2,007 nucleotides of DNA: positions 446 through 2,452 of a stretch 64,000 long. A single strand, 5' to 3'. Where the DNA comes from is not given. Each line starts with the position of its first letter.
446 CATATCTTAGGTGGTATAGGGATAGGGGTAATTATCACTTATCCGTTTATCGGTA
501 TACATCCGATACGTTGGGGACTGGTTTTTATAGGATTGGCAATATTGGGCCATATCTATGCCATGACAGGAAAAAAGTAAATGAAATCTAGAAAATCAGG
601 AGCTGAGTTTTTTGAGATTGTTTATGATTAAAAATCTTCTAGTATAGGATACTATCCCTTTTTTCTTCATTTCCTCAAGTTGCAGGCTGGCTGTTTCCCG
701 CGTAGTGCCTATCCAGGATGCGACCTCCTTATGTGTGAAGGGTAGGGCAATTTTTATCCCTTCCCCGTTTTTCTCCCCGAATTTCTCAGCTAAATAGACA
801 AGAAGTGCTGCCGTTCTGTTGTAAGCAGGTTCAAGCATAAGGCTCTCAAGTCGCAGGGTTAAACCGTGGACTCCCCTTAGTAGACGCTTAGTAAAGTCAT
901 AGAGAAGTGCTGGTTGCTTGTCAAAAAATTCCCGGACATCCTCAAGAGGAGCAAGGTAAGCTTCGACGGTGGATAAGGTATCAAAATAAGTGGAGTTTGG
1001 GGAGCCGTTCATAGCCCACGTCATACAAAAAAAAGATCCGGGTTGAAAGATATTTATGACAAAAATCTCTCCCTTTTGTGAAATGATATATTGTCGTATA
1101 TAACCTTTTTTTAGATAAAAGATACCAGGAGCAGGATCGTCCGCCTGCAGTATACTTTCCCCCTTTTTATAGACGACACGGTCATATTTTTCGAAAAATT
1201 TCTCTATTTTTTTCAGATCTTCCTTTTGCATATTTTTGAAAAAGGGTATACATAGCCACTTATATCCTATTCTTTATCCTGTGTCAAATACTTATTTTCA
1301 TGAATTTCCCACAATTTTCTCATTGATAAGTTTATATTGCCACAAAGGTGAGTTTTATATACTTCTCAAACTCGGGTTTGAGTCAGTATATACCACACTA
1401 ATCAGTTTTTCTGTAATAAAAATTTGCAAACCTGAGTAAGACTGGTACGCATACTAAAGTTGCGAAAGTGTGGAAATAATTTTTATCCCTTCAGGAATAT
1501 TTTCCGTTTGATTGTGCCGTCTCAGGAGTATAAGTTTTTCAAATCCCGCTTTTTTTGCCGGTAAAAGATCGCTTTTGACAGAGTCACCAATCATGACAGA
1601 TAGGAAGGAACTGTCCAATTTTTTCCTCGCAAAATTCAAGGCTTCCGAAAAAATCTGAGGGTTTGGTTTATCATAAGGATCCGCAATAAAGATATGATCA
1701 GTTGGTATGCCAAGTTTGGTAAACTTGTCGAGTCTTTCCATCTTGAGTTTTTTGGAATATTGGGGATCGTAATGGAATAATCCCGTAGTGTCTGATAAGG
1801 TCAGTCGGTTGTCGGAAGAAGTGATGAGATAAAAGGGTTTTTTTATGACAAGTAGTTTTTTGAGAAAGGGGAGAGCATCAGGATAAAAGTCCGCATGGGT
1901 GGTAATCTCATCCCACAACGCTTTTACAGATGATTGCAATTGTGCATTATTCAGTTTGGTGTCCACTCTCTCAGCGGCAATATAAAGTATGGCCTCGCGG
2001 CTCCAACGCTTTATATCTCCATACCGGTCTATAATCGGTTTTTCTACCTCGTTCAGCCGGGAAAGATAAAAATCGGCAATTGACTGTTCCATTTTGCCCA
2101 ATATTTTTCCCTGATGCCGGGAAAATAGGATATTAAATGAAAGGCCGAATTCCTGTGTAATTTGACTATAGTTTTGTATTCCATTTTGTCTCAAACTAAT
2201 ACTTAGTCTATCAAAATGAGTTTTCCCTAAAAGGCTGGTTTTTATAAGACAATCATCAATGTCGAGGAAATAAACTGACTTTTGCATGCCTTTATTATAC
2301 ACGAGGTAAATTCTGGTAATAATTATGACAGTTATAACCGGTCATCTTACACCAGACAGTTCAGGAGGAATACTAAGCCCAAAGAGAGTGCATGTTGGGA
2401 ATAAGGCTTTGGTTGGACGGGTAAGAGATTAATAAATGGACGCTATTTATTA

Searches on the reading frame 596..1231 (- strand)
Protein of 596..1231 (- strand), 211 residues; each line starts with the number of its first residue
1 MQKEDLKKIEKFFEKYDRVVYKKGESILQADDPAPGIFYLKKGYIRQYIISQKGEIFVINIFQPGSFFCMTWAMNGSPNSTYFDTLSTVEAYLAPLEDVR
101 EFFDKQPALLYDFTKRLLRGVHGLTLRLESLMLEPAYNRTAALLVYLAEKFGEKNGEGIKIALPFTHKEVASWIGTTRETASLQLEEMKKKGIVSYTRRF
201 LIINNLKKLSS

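Call 81: search_protein_families(library=pfam, proteins=[window:596-1231:-], max_evalue=0.001)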
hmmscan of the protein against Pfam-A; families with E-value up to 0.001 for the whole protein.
window:596-1231:- (211 aa): 2 families
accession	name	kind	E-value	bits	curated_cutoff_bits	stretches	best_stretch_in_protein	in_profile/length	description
PF13545.12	HTH_Crp_2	-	1.3e-15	57.5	27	1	139-210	2-68/70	Crp-like helix-turn-helix domain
PF00027.35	cNMP_binding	-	6.7e-13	48.9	27.5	1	19-105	2-88/89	Cyclic nucleotide-binding domain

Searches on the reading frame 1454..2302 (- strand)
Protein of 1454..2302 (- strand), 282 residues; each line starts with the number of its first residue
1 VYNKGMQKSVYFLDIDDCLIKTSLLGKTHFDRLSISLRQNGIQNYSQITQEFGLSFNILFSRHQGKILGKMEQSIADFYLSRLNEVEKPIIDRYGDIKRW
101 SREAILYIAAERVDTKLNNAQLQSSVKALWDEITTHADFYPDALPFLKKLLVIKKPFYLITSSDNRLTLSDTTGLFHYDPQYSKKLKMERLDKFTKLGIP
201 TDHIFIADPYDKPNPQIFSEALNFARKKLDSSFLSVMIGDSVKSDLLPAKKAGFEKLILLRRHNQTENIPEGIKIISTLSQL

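Call 81: search_protein_families(library=pfam, proteins=[window:1454-2302:-], max_evalue=0.001)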
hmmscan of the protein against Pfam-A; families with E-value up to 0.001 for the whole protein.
window:1454-2302:- (282 aa): 2 families
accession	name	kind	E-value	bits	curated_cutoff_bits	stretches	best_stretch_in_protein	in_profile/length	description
PF13242.12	Hydrolase_like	-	4.5e-05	23.7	22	1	211-258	3-47/75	HAD-hyrolase-like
PF00702.32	Hydrolase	-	5.6e-05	24.1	26.4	1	11-253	4-191/191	haloacid dehalogenase-like hydrolase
